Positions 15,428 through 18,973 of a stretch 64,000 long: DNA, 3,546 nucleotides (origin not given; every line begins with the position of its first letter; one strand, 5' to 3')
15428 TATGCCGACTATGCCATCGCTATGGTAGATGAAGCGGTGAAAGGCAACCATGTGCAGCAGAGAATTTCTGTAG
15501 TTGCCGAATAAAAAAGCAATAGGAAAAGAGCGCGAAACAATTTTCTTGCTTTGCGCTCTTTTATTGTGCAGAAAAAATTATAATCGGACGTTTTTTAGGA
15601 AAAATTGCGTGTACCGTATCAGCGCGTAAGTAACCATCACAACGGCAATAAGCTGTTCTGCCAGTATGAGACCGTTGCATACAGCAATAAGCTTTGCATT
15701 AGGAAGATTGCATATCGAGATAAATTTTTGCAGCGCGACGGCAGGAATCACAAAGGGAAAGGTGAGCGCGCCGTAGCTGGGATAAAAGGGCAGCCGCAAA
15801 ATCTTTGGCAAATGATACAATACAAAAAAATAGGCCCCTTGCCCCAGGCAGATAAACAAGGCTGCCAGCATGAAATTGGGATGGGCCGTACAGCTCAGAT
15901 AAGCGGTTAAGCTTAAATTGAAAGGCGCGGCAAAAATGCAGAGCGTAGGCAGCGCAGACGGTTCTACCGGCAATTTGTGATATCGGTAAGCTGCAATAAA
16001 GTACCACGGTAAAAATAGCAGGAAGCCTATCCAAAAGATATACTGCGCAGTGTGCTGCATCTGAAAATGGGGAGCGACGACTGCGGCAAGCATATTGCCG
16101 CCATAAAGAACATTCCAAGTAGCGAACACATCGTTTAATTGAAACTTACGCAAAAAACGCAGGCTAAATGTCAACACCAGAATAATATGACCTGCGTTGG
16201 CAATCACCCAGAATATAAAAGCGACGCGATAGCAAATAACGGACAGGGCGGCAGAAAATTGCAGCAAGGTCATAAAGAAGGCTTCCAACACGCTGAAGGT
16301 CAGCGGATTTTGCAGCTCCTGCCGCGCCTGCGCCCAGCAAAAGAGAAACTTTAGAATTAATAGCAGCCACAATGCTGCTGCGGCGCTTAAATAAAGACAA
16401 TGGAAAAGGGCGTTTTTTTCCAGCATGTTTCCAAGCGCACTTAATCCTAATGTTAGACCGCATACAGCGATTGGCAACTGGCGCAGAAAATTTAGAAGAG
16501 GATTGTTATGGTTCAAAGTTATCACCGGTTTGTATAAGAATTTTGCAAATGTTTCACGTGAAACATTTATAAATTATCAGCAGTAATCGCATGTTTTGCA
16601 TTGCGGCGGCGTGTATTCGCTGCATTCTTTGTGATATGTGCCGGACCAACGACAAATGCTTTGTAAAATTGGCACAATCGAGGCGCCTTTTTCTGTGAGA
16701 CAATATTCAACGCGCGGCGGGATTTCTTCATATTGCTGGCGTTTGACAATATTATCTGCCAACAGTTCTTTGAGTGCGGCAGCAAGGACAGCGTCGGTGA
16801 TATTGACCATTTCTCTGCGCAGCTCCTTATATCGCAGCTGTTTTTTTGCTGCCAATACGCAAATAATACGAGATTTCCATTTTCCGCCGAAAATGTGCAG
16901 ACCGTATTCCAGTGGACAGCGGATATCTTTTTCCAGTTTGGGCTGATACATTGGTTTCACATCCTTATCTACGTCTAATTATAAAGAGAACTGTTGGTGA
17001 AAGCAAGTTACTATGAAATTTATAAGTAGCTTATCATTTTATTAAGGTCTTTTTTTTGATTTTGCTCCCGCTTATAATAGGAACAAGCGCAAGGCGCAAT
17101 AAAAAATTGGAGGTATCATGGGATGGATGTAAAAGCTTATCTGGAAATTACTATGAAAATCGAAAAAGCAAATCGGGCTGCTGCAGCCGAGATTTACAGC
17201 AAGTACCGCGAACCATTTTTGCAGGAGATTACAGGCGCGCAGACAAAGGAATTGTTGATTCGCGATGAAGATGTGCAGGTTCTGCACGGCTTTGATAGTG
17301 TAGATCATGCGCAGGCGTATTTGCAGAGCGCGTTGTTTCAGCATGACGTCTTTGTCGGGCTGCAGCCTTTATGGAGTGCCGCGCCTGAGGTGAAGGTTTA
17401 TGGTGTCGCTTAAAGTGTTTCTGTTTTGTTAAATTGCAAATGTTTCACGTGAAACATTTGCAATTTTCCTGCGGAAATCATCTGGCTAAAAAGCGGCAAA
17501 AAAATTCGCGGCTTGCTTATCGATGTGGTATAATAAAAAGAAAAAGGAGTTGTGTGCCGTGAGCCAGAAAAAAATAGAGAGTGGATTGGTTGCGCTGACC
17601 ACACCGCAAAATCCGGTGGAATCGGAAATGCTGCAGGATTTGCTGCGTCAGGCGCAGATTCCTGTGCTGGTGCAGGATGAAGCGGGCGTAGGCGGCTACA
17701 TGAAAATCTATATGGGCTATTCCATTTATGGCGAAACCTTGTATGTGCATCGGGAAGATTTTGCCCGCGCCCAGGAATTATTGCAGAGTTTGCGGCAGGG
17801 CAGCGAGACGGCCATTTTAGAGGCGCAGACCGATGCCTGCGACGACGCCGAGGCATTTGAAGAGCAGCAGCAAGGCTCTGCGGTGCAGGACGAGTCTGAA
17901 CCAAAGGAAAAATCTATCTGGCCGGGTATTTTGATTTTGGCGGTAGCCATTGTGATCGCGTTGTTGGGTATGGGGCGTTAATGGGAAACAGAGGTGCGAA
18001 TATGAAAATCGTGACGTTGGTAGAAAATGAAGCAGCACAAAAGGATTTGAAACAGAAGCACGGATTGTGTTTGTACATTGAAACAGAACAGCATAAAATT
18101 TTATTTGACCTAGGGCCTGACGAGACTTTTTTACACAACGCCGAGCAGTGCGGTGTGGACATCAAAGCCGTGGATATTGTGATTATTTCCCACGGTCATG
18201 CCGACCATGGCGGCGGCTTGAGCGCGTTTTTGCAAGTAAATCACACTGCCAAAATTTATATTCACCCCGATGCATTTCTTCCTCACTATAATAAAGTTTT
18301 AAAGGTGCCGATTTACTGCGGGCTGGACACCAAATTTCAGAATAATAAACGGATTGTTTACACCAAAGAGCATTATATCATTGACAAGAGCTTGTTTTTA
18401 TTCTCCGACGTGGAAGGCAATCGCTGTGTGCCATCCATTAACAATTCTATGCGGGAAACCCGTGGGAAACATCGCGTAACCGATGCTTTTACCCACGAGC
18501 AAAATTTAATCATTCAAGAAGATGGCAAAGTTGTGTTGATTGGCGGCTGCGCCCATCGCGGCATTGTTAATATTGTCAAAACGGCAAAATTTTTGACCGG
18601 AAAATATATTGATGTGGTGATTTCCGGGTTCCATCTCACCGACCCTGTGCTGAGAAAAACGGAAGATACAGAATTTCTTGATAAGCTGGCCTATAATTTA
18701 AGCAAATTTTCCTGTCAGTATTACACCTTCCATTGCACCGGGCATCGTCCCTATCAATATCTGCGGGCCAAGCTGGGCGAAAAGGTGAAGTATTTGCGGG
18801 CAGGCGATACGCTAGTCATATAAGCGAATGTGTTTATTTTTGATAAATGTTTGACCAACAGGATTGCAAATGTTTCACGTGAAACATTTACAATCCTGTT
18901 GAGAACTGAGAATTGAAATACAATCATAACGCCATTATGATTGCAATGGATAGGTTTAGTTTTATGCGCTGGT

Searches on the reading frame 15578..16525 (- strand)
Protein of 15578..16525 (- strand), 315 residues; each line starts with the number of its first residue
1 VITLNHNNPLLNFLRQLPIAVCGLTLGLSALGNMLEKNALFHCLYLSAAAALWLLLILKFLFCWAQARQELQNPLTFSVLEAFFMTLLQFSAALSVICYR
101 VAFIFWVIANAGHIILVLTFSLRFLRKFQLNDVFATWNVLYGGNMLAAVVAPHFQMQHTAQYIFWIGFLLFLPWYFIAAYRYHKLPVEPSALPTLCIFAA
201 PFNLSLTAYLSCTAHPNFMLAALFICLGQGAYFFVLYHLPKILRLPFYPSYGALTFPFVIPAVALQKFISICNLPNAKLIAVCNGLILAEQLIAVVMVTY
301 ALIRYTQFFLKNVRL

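Call 34: search_protein_families(library=pfam, proteins=[window:15578-16525:-], max_evalue=0.1)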
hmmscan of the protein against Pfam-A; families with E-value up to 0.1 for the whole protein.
window:15578-16525:- (315 aa): 1 family
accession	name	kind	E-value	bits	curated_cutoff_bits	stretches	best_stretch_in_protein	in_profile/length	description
PF03595.22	SLAC1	-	2.2e-15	57.1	27.9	1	17-289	2-320/331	Voltage-dependent anion channel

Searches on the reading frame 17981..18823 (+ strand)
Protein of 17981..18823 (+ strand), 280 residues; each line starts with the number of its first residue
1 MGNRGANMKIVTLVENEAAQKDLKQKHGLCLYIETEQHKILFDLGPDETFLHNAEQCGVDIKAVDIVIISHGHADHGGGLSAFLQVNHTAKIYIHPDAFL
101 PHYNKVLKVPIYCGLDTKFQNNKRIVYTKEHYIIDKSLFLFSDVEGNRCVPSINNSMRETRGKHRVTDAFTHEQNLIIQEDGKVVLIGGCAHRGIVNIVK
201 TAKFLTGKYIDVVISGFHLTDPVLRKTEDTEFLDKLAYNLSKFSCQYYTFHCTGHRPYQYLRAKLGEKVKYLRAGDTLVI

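Call 34: search_protein_families(library=pfam, proteins=[window:17981-18823:+], max_evalue=0.1)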
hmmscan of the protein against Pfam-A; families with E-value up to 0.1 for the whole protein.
window:17981-18823:+ (280 aa): 7 families
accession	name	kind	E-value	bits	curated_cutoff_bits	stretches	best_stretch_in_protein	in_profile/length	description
PF00753.33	Lactamase_B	-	3.3e-13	50.5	22.7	1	28-112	6-92/196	Metallo-beta-lactamase superfamily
PF12706.13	Lactamase_B_2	-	3.8e-06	27.1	27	1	38-96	1-64/200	Beta-lactamase superfamily domain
PF19583.5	ODP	-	1.8e-05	25.1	27.2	1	33-133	8-115/194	ODP family beta lactamase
PF16661.11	Lactamase_B_6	-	0.0008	19.3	27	1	33-86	2-59/193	Metallo-beta-lactamase superfamily domain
PF13483.12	Lactamase_B_3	-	0.0092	16.4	24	1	30-77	9-50/160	Beta-lactamase superfamily domain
PF23023.1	Anti-Pycsar_Apyc1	-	0.011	15.7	50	1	52-84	42-74/250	Anti-Pycsar protein Apyc1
PF21903.1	BDI_0842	-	0.072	13.9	27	0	48-77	48-77/89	Hypothetical protein BDI_0842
